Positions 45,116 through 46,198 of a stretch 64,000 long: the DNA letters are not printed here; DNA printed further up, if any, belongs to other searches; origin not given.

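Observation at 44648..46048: Two-gene cassette with a HEPN-like (RNx5H) wHTH protein: candidate abortive-infection or defence module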

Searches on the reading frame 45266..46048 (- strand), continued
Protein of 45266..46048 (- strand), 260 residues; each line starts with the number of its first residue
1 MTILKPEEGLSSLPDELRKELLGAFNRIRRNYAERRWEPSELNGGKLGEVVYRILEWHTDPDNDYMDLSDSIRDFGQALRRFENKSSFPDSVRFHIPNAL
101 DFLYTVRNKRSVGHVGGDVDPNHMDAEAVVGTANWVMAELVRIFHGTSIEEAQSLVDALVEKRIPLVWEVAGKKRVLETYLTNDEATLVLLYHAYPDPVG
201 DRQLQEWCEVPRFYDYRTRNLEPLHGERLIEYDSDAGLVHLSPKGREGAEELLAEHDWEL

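Call 35: search_protein_families(library=padloc, alignment_id=A2, max_evalue=0.00001)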
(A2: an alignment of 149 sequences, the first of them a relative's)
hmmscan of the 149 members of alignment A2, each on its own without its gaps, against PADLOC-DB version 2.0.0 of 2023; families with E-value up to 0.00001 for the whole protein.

A. member 1, L001:8090-9337:+ (416 aa): 0 families

B. families by the number of members that match (of 149 scanned): 116 families (the first 25 are shown)
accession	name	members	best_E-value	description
PDLC03963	SoFic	3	8.9e-46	-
PDLC04839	PDC-S04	3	3.4e-31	-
PDLC03026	MTase_I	2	2.5e-196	Type I methyltransferase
PDLC03021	MTase_I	2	2.6e-85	Type I methyltransferase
PDLC04838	PDC-S04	2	1.1e-72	-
PDLC04134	mad2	2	3.2e-60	mads_2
PDLC03025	MTase_I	2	3.6e-51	Type I methyltransferase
PDLC03348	MTase_II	2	9e-37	Type II methyltransferase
PDLC03318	MTase_II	2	7.8e-27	Type II methyltransferase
PDLC03029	MTase_I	2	3.3e-26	Type I methyltransferase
PDLC03335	MTase_II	2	4.8e-24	Type II methyltransferase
PDLC03218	MTase_II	2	1.3e-21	Type II methyltransferase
PDLC03018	MTase_I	2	2.5e-21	Type I methyltransferase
PDLC03338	MTase_II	2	3.8e-21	Type II methyltransferase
PDLC03317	MTase_II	2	1e-17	Type II methyltransferase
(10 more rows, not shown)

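Call 37: find_encoding_contigs(protein=P0003, flank=8000, max_places=2)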
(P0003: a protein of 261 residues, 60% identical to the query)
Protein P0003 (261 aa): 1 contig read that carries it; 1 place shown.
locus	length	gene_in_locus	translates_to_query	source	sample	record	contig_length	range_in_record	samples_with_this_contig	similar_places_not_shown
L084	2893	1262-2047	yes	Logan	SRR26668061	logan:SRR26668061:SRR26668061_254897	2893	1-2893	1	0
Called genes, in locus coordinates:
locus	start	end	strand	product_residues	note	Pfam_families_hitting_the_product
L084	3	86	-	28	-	?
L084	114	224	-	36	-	-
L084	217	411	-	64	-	-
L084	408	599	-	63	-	-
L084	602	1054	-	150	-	PF02817:E3_binding (faint)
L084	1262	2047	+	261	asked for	-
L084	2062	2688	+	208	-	-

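Call 38: find_encoding_contigs(protein=P0011, flank=8000, max_places=2)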
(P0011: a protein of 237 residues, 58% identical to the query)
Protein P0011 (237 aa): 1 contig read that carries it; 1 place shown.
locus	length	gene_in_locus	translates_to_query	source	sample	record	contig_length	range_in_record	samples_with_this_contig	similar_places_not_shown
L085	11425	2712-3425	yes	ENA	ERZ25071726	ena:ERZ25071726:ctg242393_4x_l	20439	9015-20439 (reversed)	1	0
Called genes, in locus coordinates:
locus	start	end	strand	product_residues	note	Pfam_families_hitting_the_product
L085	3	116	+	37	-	?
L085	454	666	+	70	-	-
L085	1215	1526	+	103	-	PF01909:NTP_transf_2, PF18765:Polbeta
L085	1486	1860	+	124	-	PF01934:HepT-like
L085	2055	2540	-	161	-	-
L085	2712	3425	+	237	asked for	-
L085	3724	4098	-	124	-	PF09656:PGPGW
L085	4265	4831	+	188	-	PF01625:PMSR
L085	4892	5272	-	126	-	-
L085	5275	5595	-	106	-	PF02311:AraC_binding (weak), PF07883:Cupin_2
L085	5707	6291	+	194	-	PF00383:dCMP_cyt_deam_1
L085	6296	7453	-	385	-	PF00557:Peptidase_M24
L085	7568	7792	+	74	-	PF01106:NifU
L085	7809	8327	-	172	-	-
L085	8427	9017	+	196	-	PF04893:Yip1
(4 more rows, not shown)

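Call 59: search_protein_families(library=pfam, alignment_id=A1, max_evalue=10)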
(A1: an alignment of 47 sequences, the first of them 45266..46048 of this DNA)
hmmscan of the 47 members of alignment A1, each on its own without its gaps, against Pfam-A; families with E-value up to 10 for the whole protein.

A. member 1, window:45266-46048:- (260 aa): 1 family
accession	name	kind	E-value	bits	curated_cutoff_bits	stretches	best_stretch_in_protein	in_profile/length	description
PF20008.5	DUF6429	-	0.1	12.7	31.6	1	184-256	6-68/71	Domain of unknown function (DUF6429)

B. families by the number of members that match (of 47 scanned): 20 families
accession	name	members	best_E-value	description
PF14355.11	Abi_C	16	0.0033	Abortive infection C-terminus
PF20008.5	DUF6429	4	0.05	Domain of unknown function (DUF6429)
PF14377.11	UBM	3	0.02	Ubiquitin binding region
PF10396.14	TrmE_N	2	0.077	GTP-binding protein TrmE N-terminus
PF21463.3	Cry1Ac_dom-VII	2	0.15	Cry1Ac, domain VII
PF03448.22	MgtE_N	1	0.0026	MgtE intracellular N domain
PF19955.5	EAD1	1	0.0095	Effector-associated domain 1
PF14258.12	DUF4350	1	0.013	Domain of unknown function (DUF4350)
PF18863.6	AbiJ_NTD4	1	0.039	AbiJ N-terminal domain 4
PF14309.11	DUF4378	1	0.06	Domain of unknown function (DUF4378)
PF21247.3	Fic-like_C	1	0.074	Filamentation induced by cAMP protein Fic-like, C-terminal domain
PF11692.13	DUF3289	1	0.077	Protein of unknown function (DUF3289)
PF24723.1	DUF7675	1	0.11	Family of unknown function (DUF7675)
PF13981.11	SopA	1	0.16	SopA-like central domain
PF17930.7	LpxI_N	1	0.19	LpxI N-terminal domain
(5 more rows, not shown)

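Call 60: search_dna_similar(query=window:45266-46048:-, collection=plasmids, mode=protein, max_rows=25)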
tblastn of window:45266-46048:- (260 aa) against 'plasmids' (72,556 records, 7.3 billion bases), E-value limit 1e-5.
No match.

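Call 61: search_dna_similar(query=window:45266-46048:-, collection=phages, mode=protein, max_rows=15)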
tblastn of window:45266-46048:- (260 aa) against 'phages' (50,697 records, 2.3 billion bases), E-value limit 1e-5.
No match.

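Call 63: search_protein_families(library=pfam, proteins=[P0071, P0074, P0081, P0088, P0100, P0103, P0111, P0116, P0120, P0077], max_evalue=10)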
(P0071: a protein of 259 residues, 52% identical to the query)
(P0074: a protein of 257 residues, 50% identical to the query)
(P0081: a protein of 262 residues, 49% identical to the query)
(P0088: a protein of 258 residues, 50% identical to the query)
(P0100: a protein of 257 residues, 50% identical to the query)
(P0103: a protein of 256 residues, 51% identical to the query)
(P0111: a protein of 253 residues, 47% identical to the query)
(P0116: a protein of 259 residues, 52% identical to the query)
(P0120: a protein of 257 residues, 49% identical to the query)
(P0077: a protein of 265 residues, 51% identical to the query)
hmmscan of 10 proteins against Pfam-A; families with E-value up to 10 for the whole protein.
P0071 (259 aa): 0 families

P0074 (257 aa): 1 family
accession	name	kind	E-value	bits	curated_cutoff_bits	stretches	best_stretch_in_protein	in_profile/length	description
PF14355.11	Abi_C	-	0.11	13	24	1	102-136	40-76/83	Abortive infection C-terminus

P0081 (262 aa): 0 families

P0088 (258 aa): 0 families

P0100 (257 aa): 2 families
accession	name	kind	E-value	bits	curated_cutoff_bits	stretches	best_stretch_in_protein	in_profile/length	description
PF21247.3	Fic-like_C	-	0.074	13.4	27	1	189-225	11-47/64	Filamentation induced by cAMP protein Fic-like, C-terminal domain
PF14355.11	Abi_C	-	0.2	12.2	24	1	97-130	41-76/83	Abortive infection C-terminus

P0103 (256 aa): 0 families

P0111 (253 aa): 0 families

P0116 (259 aa): 0 families

P0120 (257 aa): 1 family
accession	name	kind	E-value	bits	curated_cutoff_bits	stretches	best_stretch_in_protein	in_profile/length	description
PF14377.11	UBM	-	0.25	11.3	23.3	1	9-26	14-31/35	Ubiquitin binding region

P0077 (265 aa): 1 family
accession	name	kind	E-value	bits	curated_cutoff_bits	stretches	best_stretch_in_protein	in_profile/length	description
PF14355.11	Abi_C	-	0.11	13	24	1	96-132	38-76/83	Abortive infection C-terminus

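Call 70: search_protein_families(library=padloc, alignment_id=A1, max_evalue=10)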
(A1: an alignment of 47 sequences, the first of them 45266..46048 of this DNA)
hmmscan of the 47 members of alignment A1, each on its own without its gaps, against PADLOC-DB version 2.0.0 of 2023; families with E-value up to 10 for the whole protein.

A. member 1, window:45266-46048:- (260 aa): 0 families

B. families by the number of members that match (of 47 scanned): 8 families
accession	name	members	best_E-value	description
PDLC01868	CARF3--CARF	2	0.00053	-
PDLC01879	CARF3--CARF_TM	2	0.0014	-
PDLC01434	CasR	1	0.015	"CAS-I,CAS-II,CAS-III,CAS-IV,CAS-V,CAS-VI; associated_signaling"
PDLC00474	JetB1|JetB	1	0.02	DUF4194 domain; MukE-like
PDLC01189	Csm2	1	0.024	Csm2gr11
PDLC01937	CARF7--CARF_RelE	1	0.033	-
PDLC02459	BrxB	1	0.04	BrxB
PDLC01871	CARF3--CARF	1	0.079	-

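Call 76: find_encoding_contigs(protein=P0012, flank=6000, max_places=2)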
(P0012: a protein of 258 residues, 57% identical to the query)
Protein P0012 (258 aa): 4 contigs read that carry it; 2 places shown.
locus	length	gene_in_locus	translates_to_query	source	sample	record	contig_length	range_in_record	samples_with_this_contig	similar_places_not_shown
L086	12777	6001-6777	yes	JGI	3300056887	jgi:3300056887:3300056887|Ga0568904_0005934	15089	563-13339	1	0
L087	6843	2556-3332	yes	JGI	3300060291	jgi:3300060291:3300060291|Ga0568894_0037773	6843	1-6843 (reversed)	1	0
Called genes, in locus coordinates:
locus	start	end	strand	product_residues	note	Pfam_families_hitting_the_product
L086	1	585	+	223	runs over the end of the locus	PF04191:PEMT, PF04140:ICMT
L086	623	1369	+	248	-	PF02525:Flavodoxin_2, PF03358:FMN_red (faint)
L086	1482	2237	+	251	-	PF01209:Ubie_methyltran, PF02353:CMAS (weak), PF05175:MTS, PF13489:Methyltransf_23, PF13847:Methyltransf_31, PF08241:Methyltransf_11, PF08242:Methyltransf_12, PF13649:Methyltransf_25, +3 more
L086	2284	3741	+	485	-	PF00144:Beta-lactamase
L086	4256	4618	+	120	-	PF01034:Syndecan (faint)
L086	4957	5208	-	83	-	-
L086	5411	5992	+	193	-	-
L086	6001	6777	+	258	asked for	-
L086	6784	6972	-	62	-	-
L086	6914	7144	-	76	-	-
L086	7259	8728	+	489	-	PF01381:HTH_3 (weak), PF05175:MTS (weak)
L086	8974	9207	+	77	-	-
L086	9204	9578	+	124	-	PF12680:SnoaL_2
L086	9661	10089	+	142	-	PF12675:DUF3795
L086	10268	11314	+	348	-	PF02517:Rce1-like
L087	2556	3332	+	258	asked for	-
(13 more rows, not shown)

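Call 77: find_encoding_contigs(protein=P0016, flank=6000, max_places=2)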
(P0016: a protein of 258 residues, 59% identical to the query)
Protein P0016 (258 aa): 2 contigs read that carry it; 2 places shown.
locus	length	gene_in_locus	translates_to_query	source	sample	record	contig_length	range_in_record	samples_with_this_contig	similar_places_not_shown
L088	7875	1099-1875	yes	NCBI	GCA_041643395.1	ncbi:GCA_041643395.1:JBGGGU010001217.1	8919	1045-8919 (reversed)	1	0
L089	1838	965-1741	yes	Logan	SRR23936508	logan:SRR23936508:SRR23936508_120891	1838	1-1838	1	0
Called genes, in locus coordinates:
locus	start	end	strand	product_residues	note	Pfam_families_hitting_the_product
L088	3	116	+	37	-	?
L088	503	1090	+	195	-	-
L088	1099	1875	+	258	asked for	-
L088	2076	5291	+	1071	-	-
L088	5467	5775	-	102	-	PF05016:ParE_toxin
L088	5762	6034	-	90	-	PF02604:PhdYeFM_antitox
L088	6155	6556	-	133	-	PF01850:PIN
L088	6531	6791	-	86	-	PF04014:MazE_antitoxin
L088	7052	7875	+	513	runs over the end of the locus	PF00501:AMP-binding, PF13193:AMP-binding_C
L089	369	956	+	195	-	-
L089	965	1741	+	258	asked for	-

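Call 78: find_encoding_contigs(protein=P0008, flank=6000, max_places=2)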
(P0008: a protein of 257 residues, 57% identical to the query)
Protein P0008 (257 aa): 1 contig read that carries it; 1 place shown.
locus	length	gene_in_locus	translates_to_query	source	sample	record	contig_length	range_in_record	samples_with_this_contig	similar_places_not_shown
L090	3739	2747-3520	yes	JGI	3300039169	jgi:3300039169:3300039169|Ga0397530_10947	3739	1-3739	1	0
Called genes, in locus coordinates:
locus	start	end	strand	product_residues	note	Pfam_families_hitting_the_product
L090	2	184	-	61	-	?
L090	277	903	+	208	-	PF07336:ABATE, PF11706:zf-CGNR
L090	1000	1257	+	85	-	PF07927:HicA_toxin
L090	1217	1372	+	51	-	-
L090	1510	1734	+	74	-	PF04255:DUF433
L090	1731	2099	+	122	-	PF18480:DUF5615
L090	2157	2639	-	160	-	-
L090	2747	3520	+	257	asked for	-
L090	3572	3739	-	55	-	?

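Call 81: search_protein_families(library=pfam, alignment_id=A5, max_evalue=0.00001)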
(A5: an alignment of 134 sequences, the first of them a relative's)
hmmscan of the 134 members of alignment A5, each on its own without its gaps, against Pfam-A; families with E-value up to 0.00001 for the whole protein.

A. member 1, L001:6321-8066:+ (582 aa): 2 families
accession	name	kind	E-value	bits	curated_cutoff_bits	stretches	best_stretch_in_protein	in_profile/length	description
PF13589.12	HATPase_c_3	-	1.7e-19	70.7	25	1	102-233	4-137/137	Histidine kinase-, DNA gyrase B-, and HSP90-like ATPase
PF12728.13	HTH_17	-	2.3e-15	57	27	1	13-60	2-49/51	Helix-turn-helix domain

B. families by the number of members that match (of 134 scanned): 140 families (the first 25 are shown)
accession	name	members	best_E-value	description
PF11074.14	DUF2779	2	1.4e-45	Domain of unknown function(DUF2779)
PF00589.27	Phage_integrase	2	2.1e-26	Phage integrase family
PF13304.12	AAA_21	2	1.1e-20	AAA domain, putative AbiEii toxin, Type IV TA system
PF12697.13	Abhydrolase_6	2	5e-20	Alpha/beta hydrolase family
PF01527.26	HTH_Tnp_1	2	4.1e-17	Transposase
PF13338.12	AbiEi_4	2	1.3e-12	Transcriptional regulator, AbiEi antitoxin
PF00583.31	Acetyltransf_1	2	3.6e-11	Acetyltransferase (GNAT) family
PF01070.24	FMN_dh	1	1e-124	FMN-dependent dehydrogenase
PF00393.24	6PGD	1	1.3e-123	6-phosphogluconate dehydrogenase, C-terminal domain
PF00501.34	AMP-binding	1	1.3e-95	AMP-binding enzyme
PF06626.17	DUF1152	1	2.8e-81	Protein of unknown function (DUF1152)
PF00118.29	Cpn60_TCP1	1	6.4e-80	TCP-1/cpn60 chaperonin family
PF00850.24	Hist_deacetyl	1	1.7e-78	Histone deacetylase domain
PF00378.25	ECH_1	1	5.3e-74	Enoyl-CoA hydratase/isomerase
PF07859.19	Abhydrolase_3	1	9e-71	alpha/beta hydrolase fold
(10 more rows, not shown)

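Call 82: find_related_loci(query=A1, collection=viral_contigs, flank=8000)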
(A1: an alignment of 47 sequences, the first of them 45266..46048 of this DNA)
Query A1 (260 aa) in viral_contigs; peptide patterns used: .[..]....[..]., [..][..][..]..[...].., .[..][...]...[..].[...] (x = any residue, [..] = any of these).
24 stretches matched a pattern; 1 encode a relative of the query (tblastn E <= 1e-3); 1 distinct loci.
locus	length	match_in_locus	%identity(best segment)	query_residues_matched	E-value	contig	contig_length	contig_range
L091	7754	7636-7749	58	10-47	2e-9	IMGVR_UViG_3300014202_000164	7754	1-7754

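Call 83: list_cluster_members(proteins=[P0001, P0002, P0016])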
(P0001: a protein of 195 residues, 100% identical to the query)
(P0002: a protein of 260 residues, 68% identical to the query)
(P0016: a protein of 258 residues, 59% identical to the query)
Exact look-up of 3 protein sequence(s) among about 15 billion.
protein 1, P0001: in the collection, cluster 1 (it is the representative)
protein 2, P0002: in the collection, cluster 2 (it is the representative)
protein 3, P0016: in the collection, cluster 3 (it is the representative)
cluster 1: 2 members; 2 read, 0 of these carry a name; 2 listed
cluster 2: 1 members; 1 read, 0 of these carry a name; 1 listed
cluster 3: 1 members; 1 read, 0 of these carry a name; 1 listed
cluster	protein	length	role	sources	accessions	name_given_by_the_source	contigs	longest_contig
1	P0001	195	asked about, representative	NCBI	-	-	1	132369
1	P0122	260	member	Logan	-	-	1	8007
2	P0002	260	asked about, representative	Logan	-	-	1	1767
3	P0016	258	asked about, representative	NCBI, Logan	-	-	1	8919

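Call 97: find_related_loci(query=window:45266-46048:-, collection=metagenome_contigs, flank=3500)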
Query window:45266-46048:- (260 aa) in metagenome_contigs; peptide patterns used: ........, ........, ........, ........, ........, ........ (x = any residue, [..] = any of these).
415 stretches matched a pattern; 327 encode a relative of the query (tblastn E <= 1e-3); the best 80 are kept; 80 distinct loci.
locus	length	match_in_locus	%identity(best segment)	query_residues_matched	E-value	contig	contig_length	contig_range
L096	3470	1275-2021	50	3-251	7e-85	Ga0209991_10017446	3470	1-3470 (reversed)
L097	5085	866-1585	52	12-251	2e-84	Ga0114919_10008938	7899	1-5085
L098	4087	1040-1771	49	10-253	3e-81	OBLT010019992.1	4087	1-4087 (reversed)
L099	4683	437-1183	49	3-251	2e-78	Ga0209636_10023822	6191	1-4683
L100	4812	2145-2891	51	4-253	5e-73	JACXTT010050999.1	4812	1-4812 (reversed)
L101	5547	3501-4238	49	7-255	4e-72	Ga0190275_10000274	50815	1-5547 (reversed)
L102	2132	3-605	51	51-251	1e-72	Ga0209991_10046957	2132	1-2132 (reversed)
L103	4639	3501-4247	49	6-255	3e-70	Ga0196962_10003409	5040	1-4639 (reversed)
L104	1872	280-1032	46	1-254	1e-71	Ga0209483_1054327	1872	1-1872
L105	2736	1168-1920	46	1-254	6e-70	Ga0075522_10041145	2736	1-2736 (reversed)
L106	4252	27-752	49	1-245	6e-69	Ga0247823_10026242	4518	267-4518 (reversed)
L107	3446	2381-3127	47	4-253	8e-69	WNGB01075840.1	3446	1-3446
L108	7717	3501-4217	48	10-251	2e-68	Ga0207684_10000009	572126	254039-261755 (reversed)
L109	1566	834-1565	47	4-250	1e-71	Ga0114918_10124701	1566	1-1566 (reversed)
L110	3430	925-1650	49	10-253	2e-68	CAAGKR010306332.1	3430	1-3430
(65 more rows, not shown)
